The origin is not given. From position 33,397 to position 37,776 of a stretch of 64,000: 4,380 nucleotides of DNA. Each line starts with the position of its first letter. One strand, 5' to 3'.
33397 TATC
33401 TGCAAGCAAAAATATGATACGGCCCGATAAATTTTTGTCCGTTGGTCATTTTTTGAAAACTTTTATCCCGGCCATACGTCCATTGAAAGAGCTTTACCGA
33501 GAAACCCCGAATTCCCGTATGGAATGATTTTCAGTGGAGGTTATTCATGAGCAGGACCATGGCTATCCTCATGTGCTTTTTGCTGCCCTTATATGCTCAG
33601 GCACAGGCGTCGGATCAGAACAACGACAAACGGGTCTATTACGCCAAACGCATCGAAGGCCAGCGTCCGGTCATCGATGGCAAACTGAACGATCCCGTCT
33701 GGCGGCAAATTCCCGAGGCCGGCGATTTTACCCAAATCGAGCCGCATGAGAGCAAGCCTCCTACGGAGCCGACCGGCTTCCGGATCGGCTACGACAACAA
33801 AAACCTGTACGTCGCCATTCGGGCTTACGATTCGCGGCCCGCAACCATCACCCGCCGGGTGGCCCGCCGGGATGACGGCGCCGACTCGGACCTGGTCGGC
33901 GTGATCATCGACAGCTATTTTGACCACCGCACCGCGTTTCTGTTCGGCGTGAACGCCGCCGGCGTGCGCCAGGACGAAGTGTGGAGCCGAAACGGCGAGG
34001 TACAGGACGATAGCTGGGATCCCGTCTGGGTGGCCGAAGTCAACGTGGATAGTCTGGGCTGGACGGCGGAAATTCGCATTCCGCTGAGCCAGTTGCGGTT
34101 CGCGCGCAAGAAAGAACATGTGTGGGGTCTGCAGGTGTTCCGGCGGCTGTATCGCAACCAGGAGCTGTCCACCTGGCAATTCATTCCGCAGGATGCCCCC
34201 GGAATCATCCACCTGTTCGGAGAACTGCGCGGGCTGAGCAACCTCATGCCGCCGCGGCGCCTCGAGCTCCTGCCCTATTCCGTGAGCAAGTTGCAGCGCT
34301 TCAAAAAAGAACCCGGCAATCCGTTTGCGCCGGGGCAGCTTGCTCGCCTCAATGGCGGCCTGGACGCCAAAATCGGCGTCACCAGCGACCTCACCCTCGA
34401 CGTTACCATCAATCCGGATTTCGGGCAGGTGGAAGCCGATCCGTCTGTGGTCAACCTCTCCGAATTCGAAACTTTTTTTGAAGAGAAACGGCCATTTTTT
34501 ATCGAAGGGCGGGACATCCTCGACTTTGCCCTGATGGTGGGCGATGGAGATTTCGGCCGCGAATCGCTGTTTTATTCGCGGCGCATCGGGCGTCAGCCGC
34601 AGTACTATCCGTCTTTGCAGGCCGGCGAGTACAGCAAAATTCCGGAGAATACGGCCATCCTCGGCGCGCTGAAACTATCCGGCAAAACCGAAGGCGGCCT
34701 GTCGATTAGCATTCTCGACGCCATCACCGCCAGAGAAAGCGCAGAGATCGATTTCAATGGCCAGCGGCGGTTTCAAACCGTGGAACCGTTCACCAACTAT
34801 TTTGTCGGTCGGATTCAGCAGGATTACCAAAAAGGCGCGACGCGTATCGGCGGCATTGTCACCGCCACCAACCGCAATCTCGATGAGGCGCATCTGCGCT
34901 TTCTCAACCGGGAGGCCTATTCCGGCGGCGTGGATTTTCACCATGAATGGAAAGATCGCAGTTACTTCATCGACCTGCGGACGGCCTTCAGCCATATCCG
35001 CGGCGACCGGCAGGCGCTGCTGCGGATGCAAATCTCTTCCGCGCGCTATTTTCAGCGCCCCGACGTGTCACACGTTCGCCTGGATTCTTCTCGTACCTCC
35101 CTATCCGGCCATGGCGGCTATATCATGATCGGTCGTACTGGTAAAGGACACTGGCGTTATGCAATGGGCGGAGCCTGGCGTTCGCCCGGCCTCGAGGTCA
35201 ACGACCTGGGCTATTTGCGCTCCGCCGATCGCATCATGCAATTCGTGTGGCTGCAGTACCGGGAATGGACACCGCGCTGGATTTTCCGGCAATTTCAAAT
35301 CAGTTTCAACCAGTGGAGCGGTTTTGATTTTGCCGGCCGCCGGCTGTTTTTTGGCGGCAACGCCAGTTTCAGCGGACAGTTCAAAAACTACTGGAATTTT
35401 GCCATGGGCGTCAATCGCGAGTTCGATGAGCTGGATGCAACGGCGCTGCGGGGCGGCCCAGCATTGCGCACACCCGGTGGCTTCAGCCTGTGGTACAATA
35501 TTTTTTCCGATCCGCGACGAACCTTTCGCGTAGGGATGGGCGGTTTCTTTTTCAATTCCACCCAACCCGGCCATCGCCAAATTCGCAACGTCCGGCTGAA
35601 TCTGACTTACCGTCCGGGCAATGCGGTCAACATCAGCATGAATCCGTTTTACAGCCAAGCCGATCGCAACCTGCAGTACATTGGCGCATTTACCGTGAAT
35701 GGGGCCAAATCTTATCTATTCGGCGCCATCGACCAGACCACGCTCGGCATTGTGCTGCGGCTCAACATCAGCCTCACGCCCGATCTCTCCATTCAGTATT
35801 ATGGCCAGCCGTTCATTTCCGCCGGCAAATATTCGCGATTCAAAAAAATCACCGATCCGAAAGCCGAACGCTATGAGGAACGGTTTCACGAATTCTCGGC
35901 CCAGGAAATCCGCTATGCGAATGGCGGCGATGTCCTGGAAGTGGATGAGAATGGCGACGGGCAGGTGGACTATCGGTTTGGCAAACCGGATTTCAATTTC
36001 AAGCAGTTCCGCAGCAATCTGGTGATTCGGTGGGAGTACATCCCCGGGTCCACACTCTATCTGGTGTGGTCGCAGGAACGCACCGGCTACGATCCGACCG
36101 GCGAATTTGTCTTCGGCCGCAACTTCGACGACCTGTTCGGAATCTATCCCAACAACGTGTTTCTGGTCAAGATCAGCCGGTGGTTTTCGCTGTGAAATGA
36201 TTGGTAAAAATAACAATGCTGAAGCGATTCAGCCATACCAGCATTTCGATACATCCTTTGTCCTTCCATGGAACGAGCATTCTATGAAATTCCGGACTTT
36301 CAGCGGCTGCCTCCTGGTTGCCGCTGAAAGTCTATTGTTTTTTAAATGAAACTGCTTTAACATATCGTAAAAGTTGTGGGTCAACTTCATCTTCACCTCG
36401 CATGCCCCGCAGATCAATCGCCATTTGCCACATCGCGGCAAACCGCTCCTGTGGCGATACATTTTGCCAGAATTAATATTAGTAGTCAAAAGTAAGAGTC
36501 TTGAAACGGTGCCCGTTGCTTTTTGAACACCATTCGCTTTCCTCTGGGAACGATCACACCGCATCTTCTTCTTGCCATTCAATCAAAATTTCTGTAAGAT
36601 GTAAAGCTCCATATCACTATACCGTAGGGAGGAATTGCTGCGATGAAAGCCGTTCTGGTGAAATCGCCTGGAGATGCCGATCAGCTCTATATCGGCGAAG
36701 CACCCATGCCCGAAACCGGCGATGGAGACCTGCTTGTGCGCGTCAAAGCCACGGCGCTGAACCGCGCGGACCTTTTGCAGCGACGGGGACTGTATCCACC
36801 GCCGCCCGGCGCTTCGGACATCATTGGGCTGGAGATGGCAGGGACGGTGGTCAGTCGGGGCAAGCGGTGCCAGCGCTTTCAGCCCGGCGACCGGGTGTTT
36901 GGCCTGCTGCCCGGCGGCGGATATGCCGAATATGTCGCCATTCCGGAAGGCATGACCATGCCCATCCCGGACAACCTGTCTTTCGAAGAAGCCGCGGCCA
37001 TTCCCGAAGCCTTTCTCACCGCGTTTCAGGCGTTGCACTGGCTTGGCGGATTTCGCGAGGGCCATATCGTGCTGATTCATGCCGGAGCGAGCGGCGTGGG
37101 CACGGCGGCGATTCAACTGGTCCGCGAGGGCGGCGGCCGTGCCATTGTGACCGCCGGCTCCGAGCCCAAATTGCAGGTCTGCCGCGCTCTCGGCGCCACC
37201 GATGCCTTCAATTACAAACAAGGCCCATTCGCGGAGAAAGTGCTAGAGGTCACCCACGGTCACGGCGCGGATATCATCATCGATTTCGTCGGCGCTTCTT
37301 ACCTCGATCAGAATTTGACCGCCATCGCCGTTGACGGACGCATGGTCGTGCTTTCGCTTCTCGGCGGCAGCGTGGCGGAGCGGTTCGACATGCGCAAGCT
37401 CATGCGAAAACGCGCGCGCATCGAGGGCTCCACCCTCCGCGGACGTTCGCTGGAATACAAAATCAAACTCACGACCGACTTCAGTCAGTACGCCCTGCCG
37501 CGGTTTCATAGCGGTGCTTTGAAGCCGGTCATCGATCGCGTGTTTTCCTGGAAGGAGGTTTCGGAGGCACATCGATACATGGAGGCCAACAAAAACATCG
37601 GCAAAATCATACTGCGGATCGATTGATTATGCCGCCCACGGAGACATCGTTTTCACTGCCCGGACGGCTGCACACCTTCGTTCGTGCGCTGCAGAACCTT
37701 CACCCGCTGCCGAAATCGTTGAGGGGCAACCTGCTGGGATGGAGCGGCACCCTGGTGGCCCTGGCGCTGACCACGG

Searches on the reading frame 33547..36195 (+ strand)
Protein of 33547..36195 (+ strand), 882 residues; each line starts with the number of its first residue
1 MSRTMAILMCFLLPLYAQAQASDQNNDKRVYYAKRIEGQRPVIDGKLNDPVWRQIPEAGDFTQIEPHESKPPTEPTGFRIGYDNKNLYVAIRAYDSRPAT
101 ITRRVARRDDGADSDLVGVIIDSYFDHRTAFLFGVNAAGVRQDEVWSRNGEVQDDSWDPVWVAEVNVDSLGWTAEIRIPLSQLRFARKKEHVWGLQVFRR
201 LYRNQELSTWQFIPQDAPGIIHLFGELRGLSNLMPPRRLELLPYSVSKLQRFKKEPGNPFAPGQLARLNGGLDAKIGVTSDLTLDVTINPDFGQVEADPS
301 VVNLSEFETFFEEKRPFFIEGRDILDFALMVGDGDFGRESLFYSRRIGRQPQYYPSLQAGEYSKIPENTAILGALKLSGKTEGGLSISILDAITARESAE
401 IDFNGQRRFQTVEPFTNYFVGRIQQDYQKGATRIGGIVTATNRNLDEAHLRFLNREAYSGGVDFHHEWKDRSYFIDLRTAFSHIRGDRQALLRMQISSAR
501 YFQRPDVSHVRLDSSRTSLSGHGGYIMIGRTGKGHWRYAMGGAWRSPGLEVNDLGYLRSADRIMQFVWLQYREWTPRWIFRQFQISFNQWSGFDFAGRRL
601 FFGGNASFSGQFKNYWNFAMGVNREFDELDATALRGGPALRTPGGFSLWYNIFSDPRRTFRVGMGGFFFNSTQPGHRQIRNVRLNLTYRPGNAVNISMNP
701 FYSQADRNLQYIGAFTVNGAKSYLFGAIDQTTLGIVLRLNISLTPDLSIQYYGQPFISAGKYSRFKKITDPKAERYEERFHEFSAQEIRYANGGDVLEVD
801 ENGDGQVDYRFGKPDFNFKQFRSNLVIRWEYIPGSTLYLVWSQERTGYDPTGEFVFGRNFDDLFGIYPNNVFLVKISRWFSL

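Call 36: search_protein_families(library=pfam, proteins=[window:33547-36195:+], max_evalue=0.0001)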
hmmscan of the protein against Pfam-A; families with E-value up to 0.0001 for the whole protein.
window:33547-36195:+ (882 aa): 2 families
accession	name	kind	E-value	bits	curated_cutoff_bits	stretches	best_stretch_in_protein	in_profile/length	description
PF19313.5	DUF5916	-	4.8e-78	263.7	22.6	1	235-877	1-560/572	Domain of unknown function (DUF5916)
PF06452.16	CBM9_1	-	7.5e-06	26.4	23.4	1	43-197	1-146/185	Carbohydrate family 9 binding domain-like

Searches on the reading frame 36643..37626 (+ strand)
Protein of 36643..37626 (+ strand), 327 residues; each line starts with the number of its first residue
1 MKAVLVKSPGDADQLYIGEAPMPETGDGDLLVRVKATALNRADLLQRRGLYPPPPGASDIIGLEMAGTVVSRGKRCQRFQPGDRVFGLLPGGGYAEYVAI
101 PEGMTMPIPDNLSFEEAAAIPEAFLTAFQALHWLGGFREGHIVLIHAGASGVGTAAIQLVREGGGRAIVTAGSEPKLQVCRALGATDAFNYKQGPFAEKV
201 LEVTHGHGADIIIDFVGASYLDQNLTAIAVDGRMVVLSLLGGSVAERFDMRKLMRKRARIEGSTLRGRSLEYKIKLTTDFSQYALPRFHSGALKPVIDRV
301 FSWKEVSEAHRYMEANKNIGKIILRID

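Call 16: search_protein_families(library=pfam, proteins=[window:36643-37626:+], max_evalue=0.001)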
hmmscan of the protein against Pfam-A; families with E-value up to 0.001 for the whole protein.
window:36643-37626:+ (327 aa): 3 families
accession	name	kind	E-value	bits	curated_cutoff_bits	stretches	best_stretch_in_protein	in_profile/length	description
PF00107.32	ADH_zinc_N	-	4.6e-25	88.5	31.8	1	151-269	1-117/129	Zinc-binding dehydrogenase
PF13602.12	ADH_zinc_N_2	-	8e-22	79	27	1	183-324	1-134/134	Zinc-binding dehydrogenase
PF08240.17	ADH_N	-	5.6e-17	62.3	23.5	1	26-110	1-104/104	Alcohol dehydrogenase GroES-like domain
